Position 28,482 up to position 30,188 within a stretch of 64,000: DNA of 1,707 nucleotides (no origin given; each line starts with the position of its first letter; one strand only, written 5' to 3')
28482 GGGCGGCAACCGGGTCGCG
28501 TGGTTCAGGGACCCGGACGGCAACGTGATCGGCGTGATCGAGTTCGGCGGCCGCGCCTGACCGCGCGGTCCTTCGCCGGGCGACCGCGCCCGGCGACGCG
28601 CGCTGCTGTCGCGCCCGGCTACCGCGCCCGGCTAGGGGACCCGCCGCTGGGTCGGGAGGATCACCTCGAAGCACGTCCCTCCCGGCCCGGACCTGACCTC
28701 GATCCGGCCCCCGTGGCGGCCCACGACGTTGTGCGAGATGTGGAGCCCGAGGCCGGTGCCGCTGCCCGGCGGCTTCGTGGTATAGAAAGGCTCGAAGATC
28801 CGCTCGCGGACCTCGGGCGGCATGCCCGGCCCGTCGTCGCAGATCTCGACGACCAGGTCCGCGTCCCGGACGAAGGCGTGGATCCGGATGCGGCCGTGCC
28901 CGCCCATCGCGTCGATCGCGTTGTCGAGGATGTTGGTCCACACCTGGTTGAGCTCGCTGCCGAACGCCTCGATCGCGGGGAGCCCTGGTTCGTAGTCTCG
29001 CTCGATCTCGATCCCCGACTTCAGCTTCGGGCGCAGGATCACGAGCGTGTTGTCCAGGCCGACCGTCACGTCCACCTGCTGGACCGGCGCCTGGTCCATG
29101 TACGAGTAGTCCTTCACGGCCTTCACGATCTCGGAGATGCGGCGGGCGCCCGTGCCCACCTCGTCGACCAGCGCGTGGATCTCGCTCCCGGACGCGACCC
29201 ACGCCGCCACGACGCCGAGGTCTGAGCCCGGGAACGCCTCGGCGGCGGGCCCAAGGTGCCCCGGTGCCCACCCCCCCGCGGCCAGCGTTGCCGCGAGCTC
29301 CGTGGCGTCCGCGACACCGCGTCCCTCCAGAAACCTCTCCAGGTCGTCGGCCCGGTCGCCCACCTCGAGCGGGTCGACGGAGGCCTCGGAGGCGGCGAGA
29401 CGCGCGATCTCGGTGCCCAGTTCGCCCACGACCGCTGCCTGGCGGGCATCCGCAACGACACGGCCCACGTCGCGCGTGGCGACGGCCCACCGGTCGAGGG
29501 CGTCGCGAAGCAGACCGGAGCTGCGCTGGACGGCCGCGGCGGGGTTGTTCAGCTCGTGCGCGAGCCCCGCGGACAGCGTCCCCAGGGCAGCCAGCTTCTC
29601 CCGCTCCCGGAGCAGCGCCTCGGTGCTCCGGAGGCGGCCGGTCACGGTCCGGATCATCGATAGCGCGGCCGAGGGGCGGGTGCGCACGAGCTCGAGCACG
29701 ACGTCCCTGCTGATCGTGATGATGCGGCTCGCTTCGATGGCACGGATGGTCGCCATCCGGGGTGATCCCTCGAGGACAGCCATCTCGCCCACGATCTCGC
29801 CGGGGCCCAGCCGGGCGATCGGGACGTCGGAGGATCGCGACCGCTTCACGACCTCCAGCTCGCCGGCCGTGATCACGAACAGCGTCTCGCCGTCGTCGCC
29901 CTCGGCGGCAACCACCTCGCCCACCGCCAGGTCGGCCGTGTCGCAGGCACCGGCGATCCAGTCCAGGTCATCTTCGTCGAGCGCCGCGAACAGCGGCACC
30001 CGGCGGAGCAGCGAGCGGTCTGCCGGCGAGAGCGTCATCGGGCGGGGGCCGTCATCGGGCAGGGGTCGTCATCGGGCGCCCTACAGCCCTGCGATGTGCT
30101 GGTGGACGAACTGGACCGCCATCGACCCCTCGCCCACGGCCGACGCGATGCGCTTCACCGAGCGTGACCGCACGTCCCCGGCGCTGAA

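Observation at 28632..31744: cNMP-binding histidine kinase paired with a receiver-TrxR-like flavoprotein that has lost the CxxC redox centre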

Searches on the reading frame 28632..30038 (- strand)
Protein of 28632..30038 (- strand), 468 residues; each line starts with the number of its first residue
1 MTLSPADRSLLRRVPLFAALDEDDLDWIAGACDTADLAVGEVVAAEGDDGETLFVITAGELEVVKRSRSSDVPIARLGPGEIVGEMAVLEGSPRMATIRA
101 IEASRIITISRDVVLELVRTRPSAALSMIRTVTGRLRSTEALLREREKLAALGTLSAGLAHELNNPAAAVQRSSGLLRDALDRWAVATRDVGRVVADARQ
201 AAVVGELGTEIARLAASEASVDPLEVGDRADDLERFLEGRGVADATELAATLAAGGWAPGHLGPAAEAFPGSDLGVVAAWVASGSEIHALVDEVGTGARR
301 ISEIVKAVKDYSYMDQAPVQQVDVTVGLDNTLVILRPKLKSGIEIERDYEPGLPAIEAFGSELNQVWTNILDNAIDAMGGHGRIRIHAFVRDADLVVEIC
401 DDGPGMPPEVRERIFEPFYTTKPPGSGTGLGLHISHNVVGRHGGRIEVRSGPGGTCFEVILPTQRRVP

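Call 5: search_protein_families(library=pfam, proteins=[window:28632-30038:-], max_evalue=0.01)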
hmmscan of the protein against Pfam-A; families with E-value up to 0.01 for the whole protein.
window:28632-30038:- (468 aa): 5 families
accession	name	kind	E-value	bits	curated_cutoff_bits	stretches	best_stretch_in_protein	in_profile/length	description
PF02518.31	HATPase_c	-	5.7e-28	98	26.4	1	362-464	5-110/111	Histidine kinase-, DNA gyrase B-, and HSP90-like ATPase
PF00027.35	cNMP_binding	-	9.9e-19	67.5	27.5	1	39-120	6-88/89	Cyclic nucleotide-binding domain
PF13581.12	HATPase_c_2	-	0.00016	22.1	27.4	1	381-459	53-125/127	Histidine kinase-like ATPase domain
PF14501.12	HATPase_c_5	-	0.0016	18.7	22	1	363-450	6-90/102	GHKL domain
PF00512.31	HisKA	-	0.002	18.6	26.9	0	152-180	2-30/66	His Kinase A (phospho-acceptor) domain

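Call 6: search_protein_families(library=ncbifam, proteins=[window:28632-30038:-], max_evalue=0.01)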
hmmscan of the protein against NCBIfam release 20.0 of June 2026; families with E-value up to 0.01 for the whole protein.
window:28632-30038:- (468 aa): 81 families (the best 25 are shown)
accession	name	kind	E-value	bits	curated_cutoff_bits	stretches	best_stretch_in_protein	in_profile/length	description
NF038348.1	T2SS_HK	subfamily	2.4e-49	168.2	450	2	285-463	395-573/574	histidine kinase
NF008468.0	PRK11360.1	equivalog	1.5e-46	159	646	2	294-465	437-610/616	two-component system sensor histidine kinase AtoS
NF052574.1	HisKinEspCMyxo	equivalog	1e-35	123.1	1200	2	286-464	455-638/785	serine histidine kinase EspC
NF010411.0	PRK13837.1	equivalog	1.1e-35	122.9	647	2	281-467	479-679/828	two-component system VirA-like sensor kinase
NF007688.0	PRK10364.1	equivalog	4.2e-35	121.4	479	2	283-464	271-452/460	two-component system sensor histidine kinase ZraS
NF052573.1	HisKinEspAMyxo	equivalog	1.7e-34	119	1400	2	287-462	428-610/755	serine histidine kinase EspA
NF046026.1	HisKinCckACaul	equivalog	2.4e-29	102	1000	1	293-465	343-534/678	cell cycle histidine kinase CckA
NF047497.1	HK_LIC_12097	equivalog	9.1e-27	93.7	500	2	299-463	199-366/367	LIC_12097 family sensor histidine kinase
NF046020.1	HisKinCckABruc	equivalog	4.4e-26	91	1000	2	298-463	526-707/868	cell cycle histidine kinase CckA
NF008293.1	PRK11073.1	equivalog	5.9e-25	88.2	240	1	338-464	213-348/349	nitrogen regulation protein NR(II)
TIGR02938.1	nifL_nitrog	equivalog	8.7e-23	80.6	242.45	1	314-457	338-487/494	nitrogen fixation negative regulator NifL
TIGR02916.1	PEP_his_kin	equivalog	5.2e-22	78.2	300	1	355-462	572-679/679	XrtA/PEP-CTERM system histidine kinase PrsK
NF046044.1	PnpS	equivalog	7.1e-22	77.9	400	1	298-462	217-390/390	two-component system histidine kinase PnpS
NF047466.1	hybrid_RR_LvrB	exception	1.1e-21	77.4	500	2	294-454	194-366/377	hybrid histidine kinase/response regulator LvrB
NF010076.0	PRK13557.1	subfamily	9.6e-21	73.8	631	2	332-464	247-395/540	histidine kinase famiy protein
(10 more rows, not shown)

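Call 65: find_encoding_contigs(protein=window:28632-30038:-, flank=10000, max_places=6)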
Protein window:28632-30038:- (468 aa): no gene with exactly this product is on record in the collection.

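Call 69: find_homologous_proteins(query=window:28632-30038:-, max_evalue=1e-30)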
Query window:28632-30038:- (468 aa): 7978 proteins with E <= 1e-30 among 8000 candidates; the best 120 are listed.
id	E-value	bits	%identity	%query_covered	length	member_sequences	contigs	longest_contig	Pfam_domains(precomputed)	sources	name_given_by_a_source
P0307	0.0e+0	1009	100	100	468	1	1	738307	PF02518.32,PF00027.36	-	-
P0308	4.9e-278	941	94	100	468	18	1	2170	PF02518.32,PF00027.36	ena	-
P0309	3.0e-254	862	86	100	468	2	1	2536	PF02518.32,PF00027.36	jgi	jgi:signal transduction histidine kinase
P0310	9.2e-254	861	85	100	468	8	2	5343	PF02518.32,PF00027.36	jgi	-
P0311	2.0e-253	859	85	100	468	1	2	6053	PF02518.32,PF00027.36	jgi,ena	jgi:signal transduction histidine kinase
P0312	2.9e-253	859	84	100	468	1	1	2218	PF02518.32,PF00027.36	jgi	jgi:signal transduction histidine kinase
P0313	1.4e-251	853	85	99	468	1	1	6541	PF02518.32,PF00027.36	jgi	jgi:signal transduction histidine kinase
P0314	3.0e-251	852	85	100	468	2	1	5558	PF02518.32,PF00027.36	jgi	jgi:signal transduction histidine kinase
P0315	4.0e-251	852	84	100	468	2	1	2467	PF02518.32,PF00027.36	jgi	jgi:signal transduction histidine kinase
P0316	1.9e-250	850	85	100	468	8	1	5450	PF02518.32,PF00027.36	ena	-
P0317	1.4e-249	847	85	100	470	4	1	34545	PF02518.32,PF00027.36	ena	-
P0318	6.1e-249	845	83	100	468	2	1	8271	PF02518.32,PF00027.36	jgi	jgi:signal transduction histidine kinase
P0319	7.1e-249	845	83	100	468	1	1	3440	PF02518.32,PF00027.36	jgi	jgi:signal transduction histidine kinase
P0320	7.7e-249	844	84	100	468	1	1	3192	PF02518.32,PF00027.36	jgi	jgi:signal transduction histidine kinase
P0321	2.5e-248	843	84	100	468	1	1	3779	PF02518.32,PF00027.36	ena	-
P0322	6.5e-248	841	84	99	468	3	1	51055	PF02518.32,PF00027.36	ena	-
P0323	7.2e-248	841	83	100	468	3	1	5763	PF02518.32,PF00027.36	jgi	-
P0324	1.5e-247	840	84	100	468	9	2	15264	PF02518.32,PF00027.36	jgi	jgi:signal transduction histidine kinase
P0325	2.6e-247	839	84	100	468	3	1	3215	PF02518.32,PF00027.36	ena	-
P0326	2.3e-246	836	83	100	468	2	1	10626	PF02518.32,PF00027.36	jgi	jgi:signal transduction histidine kinase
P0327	8.5e-244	828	82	100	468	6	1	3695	PF02518.32,PF00027.36,PF14501.13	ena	-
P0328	1.3e-243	827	83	100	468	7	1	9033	PF02518.32,PF00027.36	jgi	jgi:signal transduction histidine kinase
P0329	4.4e-243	825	83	99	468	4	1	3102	PF02518.32,PF00027.36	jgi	jgi:signal transduction histidine kinase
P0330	5.6e-243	825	82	100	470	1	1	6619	PF02518.32,PF00027.36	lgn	-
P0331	2.2e-242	823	82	99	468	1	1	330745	PF02518.32,PF00027.36,PF14501.13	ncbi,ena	-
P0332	4.4e-241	819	83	100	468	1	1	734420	PF02518.32,PF00027.36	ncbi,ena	-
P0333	1.9e-240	817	82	100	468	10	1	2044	PF02518.32,PF00027.36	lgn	-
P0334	4.2e-240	816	82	100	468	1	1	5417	PF02518.32,PF00027.36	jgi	-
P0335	4.8e-240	815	82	100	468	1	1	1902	PF02518.32,PF00027.36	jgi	-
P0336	3.3e-239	813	82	100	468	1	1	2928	PF02518.32,PF00027.36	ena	-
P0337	2.2e-235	800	81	100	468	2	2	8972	PF02518.32,PF00027.36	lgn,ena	-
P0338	8.9e-235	798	80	100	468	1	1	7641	PF02518.32,PF00027.36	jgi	jgi:signal transduction histidine kinase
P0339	3.4e-232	790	78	98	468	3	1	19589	PF02518.32,PF00027.36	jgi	jgi:signal transduction histidine kinase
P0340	8.5e-231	785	79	99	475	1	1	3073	PF02518.32,PF00027.36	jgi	jgi:signal transduction histidine kinase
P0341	6.6e-230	782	78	98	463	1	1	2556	PF02518.32,PF00027.36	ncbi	ncbi:MAG TPA: ATP-binding protein [Candidatus Limnocylindrales bacterium]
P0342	7.2e-229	779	77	100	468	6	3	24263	PF02518.32,PF00027.36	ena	-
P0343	4.2e-228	776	78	100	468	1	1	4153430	PF02518.32,PF00027.36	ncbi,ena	-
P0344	1.8e-212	724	72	100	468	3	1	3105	PF02518.32,PF00027.36,PF14501.13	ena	-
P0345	7.7e-210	716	72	99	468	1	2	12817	PF02518.32,PF00027.36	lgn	-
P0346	9.9e-210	715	71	100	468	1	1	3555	PF02518.32,PF00027.36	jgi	jgi:signal transduction histidine kinase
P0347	4.2e-209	713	72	99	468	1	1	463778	PF02518.32,PF00027.36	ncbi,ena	-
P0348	4.3e-209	713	71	100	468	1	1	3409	PF02518.32,PF00027.36,PF14501.13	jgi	jgi:signal transduction histidine kinase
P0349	4.5e-209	713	71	100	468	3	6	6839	PF02518.32,PF00027.36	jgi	jgi:signal transduction histidine kinase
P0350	6.5e-209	713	71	99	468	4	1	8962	PF02518.32,PF00027.36,PF14501.13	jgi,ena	-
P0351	1.4e-208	712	70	100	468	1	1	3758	PF02518.32,PF00027.36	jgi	jgi:signal transduction histidine kinase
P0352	2.8e-208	711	70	100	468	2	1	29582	PF02518.32,PF00027.36,PF14501.13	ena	-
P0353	1.3e-207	708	69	100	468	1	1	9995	PF02518.32,PF00027.36,PF14501.13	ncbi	-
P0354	1.3e-207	708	71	100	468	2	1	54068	PF02518.32,PF00027.36,PF14501.13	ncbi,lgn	ncbi:MAG TPA: ATP-binding protein [Candidatus Limnocylindrales bacterium]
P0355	1.6e-207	708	70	100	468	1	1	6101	PF02518.32,PF00027.36,PF14501.13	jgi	jgi:signal transduction histidine kinase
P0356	3.8e-207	707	71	100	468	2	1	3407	PF02518.32,PF00027.36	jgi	-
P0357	1.4e-206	705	70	100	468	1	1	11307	PF02518.32,PF00027.36,PF14501.13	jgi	jgi:signal transduction histidine kinase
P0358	3.5e-206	704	71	99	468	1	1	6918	PF02518.32,PF00027.36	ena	-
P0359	6.5e-206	703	70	99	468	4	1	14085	PF02518.32,PF00027.36,PF14501.13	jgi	jgi:signal transduction histidine kinase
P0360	1.2e-205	702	70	100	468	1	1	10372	PF02518.32,PF00027.36,PF14501.13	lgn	-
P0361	1.7e-205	702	70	100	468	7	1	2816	PF02518.32,PF00027.36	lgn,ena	-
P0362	2.2e-205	701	71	99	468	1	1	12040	PF02518.32,PF00027.36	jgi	jgi:signal transduction histidine kinase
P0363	2.6e-205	701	69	100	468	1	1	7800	PF02518.32,PF00027.36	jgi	jgi:signal transduction histidine kinase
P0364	3.3e-205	701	70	100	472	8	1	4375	PF02518.32,PF00027.36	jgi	jgi:signal transduction histidine kinase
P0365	3.4e-205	701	70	100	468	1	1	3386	PF02518.32,PF00027.36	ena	-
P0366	4.9e-205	700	71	99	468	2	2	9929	PF02518.32,PF00027.36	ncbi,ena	-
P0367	5.5e-205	700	70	100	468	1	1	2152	PF02518.32,PF00027.36,PF14501.13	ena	-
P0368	1.6e-204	698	69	100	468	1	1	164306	PF02518.32,PF00027.36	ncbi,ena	-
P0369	1.7e-204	698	69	100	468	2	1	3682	PF02518.32,PF00027.36,PF14501.13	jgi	jgi:signal transduction histidine kinase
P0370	2.3e-204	698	70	99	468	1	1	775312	PF02518.32,PF00027.36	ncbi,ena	-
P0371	2.9e-204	697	70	100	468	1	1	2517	PF02518.32,PF00027.36,PF14501.13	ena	-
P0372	3.4e-204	697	71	100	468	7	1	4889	PF02518.32,PF00027.36,PF14501.13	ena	-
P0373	2.6e-203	694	70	100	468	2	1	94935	PF02518.32,PF00027.36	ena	-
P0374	5.4e-203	693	70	100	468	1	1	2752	PF02518.32,PF00027.36,PF14501.13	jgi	-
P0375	5.4e-203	693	69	100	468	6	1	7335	PF02518.32,PF00027.36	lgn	-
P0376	5.5e-203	693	71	100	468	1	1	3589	PF02518.32,PF00027.36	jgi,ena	-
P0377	6.6e-203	693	69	100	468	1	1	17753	PF02518.32,PF00027.36,PF14501.13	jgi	-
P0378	1.0e-202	692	69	100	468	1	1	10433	PF02518.32,PF00027.36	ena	-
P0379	1.6e-202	692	72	97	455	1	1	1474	PF02518.32,PF00027.36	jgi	jgi:signal transduction histidine kinase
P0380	5.4e-202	690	69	100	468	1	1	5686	PF02518.32,PF00027.36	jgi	jgi:signal transduction histidine kinase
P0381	7.0e-202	690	69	100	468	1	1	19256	PF02518.32,PF00027.36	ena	-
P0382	7.4e-202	690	69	100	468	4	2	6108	PF02518.32,PF00027.36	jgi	jgi:signal transduction histidine kinase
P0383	7.9e-202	689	69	99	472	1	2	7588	PF02518.32,PF00027.36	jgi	jgi:signal transduction histidine kinase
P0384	1.6e-201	688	68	100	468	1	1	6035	PF02518.32,PF00027.36,PF14501.13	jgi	jgi:signal transduction histidine kinase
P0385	2.2e-201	688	69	99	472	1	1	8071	PF02518.32,PF00027.36,PF14501.13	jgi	jgi:signal transduction histidine kinase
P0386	4.2e-201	687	69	100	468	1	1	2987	PF02518.32,PF00027.36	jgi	jgi:signal transduction histidine kinase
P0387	4.7e-201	687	70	99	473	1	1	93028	PF02518.32,PF00027.36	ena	-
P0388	5.2e-201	687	69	100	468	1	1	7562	PF02518.32,PF00027.36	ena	-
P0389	6.7e-201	686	69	99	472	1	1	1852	PF02518.32,PF00027.36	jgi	-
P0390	1.1e-200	686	68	100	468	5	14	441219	PF02518.32,PF00027.36,PF14501.13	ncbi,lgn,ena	-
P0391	1.4e-200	685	67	100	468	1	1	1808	PF02518.32,PF00027.36,PF14501.13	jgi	jgi:signal transduction histidine kinase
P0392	4.3e-200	684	68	100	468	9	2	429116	PF02518.32,PF00027.36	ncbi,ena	-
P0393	7.9e-200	683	68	100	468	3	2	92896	PF02518.32,PF00027.36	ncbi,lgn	-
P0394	1.0e-199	682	69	99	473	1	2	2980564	PF02518.32,PF00027.36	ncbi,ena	-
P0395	2.9e-199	681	69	99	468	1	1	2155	PF02518.32,PF00027.36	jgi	-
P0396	4.3e-199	680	68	100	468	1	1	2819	PF02518.32,PF00027.36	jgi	jgi:signal transduction histidine kinase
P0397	4.3e-199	680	67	100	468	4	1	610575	PF02518.32,PF00027.36,PF14501.13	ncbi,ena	-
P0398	1.6e-198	679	69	100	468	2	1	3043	PF02518.32,PF00027.36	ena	-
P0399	3.0e-198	678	68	99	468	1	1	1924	PF02518.32,PF00027.36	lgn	-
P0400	6.8e-198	676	68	100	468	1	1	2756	PF02518.32,PF00027.36,PF14501.13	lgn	-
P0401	8.2e-198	676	69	99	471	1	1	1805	PF02518.32,PF00027.36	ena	-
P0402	1.8e-197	675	67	100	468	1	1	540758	PF02518.32,PF00027.36,PF14501.13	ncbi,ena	-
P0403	2.3e-197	675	68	100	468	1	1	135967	PF02518.32,PF00027.36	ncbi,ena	-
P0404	2.7e-197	675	68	100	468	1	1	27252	PF02518.32,PF00027.36,PF14501.13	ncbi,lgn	-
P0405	4.1e-196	671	67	100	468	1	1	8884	PF02518.32,PF00027.36,PF14501.13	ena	-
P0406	4.7e-196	670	68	100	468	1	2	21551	PF02518.32,PF00027.36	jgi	-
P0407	9.6e-196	669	67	100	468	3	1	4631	PF02518.32,PF00027.36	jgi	jgi:signal transduction histidine kinase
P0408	1.5e-195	669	68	99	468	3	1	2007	PF02518.32,PF00027.36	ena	-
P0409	4.0e-195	667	67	100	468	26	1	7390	PF02518.32,PF00027.36,PF14501.13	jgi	jgi:signal transduction histidine kinase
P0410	1.6e-193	662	68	100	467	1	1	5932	PF02518.32,PF00027.36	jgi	jgi:signal transduction histidine kinase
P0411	2.6e-193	661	66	99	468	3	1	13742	PF02518.32,PF00027.36,PF14501.13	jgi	jgi:signal transduction histidine kinase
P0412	4.5e-193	661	66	100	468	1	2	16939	PF02518.32,PF00027.36,PF14501.13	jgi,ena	jgi:signal transduction histidine kinase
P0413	2.4e-191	655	65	100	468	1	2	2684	PF02518.32,PF00027.36,PF14501.13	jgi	jgi:signal transduction histidine kinase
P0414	3.2e-191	654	66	100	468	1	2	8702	PF02518.32,PF00027.36,PF14501.13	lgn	-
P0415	5.2e-191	654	66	100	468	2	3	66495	PF02518.32,PF00027.36,PF14501.13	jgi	jgi:signal transduction histidine kinase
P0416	8.4e-191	653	65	100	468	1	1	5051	PF02518.32,PF00027.36,PF14501.13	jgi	jgi:signal transduction histidine kinase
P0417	2.6e-189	648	65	100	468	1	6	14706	PF02518.32,PF00027.36,PF14501.13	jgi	jgi:signal transduction histidine kinase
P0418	7.1e-189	647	67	99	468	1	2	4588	PF02518.32,PF00027.36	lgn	-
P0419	1.0e-188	646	65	100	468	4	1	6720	PF02518.32,PF00027.36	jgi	jgi:signal transduction histidine kinase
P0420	3.3e-188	645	66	97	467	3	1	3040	PF02518.32,PF00027.36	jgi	jgi:signal transduction histidine kinase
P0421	6.9e-188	643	64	98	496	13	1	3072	PF02518.32,PF00027.36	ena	-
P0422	1.9e-187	642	65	100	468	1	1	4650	PF02518.32,PF00027.36,PF14501.13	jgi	jgi:signal transduction histidine kinase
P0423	6.6e-186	637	64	100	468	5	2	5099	PF02518.32,PF00027.36,PF14501.13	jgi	-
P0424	2.3e-185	635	74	86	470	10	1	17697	PF02518.32,PF00027.36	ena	-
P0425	4.5e-185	634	64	100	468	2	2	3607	PF02518.32,PF00027.36,PF14501.13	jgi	jgi:signal transduction histidine kinase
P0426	6.3e-185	634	64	100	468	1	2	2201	PF02518.32,PF00027.36,PF14501.13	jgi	-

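Call 73: predict_structure(alignment_id=A4)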
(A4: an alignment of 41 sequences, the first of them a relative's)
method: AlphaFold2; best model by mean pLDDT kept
length: 468 residues; sequences in the alignment: 41
mean_pLDDT: 78.6   pTM: 0.45
mean pLDDT of the five models: 78.6, 78.0, 77.2, 76.5, 74.4
residues with pLDDT >= 90: 152; 70-90: 193; 50-70: 78; < 50: 45
segments of 3 or more residues with pLDDT < 50: 133-162, 307-317
pLDDT, mean of each block of 10 residues (from residue 1): 79 79 86 91 83 87 72 72 68 77 92 78 59 43 31 39 54 78 93 95 95 77 83 96 93 92 94 94 90 71 52 50 85 75 92 84 81 86 96 96 87 76 58 82 90 92 70
secondary structure, 60 per line:
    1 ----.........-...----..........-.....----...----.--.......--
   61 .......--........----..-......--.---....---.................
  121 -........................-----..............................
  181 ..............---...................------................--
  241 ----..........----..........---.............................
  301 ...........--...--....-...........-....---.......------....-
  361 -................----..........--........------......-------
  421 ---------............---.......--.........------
elements in order: H5-13 H22-31 E33-37 E42-44 E52-58 E61-67 E70-77 H85-90 E97-100 E104-110 H111-120 H122-145 H151-194 H198-216 H223-238 H245-254 H259-268 H272-311 E319-322 H324-334 H336-339 E343-349 E356-359 H362-377 E382-391 E394-401 H408-413 H430-441 E445-451 E454-462

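Call 77: fold_search(model_id=the predicted structure, library=pdb)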
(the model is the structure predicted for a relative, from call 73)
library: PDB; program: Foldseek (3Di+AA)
matches with E <= 10: 1531; with E <= 0.001: 991
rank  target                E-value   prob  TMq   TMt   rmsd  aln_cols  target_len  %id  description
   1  9jfj_A                1.1e-15  1.00  0.32  0.62  12.1       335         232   25  Crystal structure of the cytoplasmic domain of ZraS in ADP-bound form (released 2025-03-26)
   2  5uht_A                3.3e-15  1.00  0.31  0.59  13.4       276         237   17  Structure of the Thermotoga maritima HK853-BeF3-RR468 complex at pH 5.0 (released 2017-12-27)
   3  9jfj_B                5.7e-15  1.00  0.30  0.60  18.0       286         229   25  Crystal structure of the cytoplasmic domain of ZraS in ADP-bound form (released 2025-03-26)
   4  9jfj_D                1.1e-14  1.00  0.30  0.58  18.4       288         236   25  Crystal structure of the cytoplasmic domain of ZraS in ADP-bound form (released 2025-03-26)
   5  9jfj_C                1.3e-14  1.00  0.33  0.64  13.0       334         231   24  Crystal structure of the cytoplasmic domain of ZraS in ADP-bound form (released 2025-03-26)
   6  6rh0_B                1.5e-14  1.00  0.30  0.57   8.2       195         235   23  Revisiting pH-gated conformational switch. Complex HK853-RR468 pH 5.5 (released 2020-02-19)
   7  6azr_A                1.5e-14  1.00  0.30  0.57  13.6       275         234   18  Crystal structure of the T264A HK853cp-BeF3-RR468 complex (released 2017-12-27)
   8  5idm_A                2.5e-14  1.00  0.30  0.76   3.0       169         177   32  Bifunctional histidine kinase CckA (domain, CA) in complex with c-di-GMP and AMPPNP/Mg2+ (released 2016-10-05)
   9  6rh0_A                2.6e-14  1.00  0.30  0.58   8.7       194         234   22  Revisiting pH-gated conformational switch. Complex HK853-RR468 pH 5.5 (released 2020-02-19)
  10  6rh8_A                2.7e-14  1.00  0.31  0.58  13.8       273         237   18  Revisiting pH-gated conformational switch. Complex HK853 mutant H260A -RR468 mutant D53A pH 5.3 (released 2020-02-19)
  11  5c93_B                3.3e-14  1.00  0.31  0.62  10.2       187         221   24  Histidine kinase with ATP (released 2016-07-27)
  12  8a6x_B                5.4e-14  1.00  0.31  0.39  18.0       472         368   15  Crystal structure of a chimeric LOV-Histidine kinase SB2F1 (asymmetrical variant, trigonal form with long c axis) (released 2024-01-10)
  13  6rgz_A                5.7e-14  1.00  0.31  0.58  13.6       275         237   17  Revisiting pH-gated conformational switch. Complex HK853-RR468 pH 6.5 (released 2020-02-19)
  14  6rh7_B                5.7e-14  1.00  0.30  0.57  13.7       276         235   18  Revisiting pH-gated conformational switch. Complex HK853 mutant H260A -RR468 mutant D53A pH 7.5 (released 2020-02-19)
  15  8vc9_A                5.7e-14  1.00  0.31  0.38  19.2       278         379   23  Hybrid response regulator LvrB from Leptospira / phosphorylated REC form (released 2024-12-18)
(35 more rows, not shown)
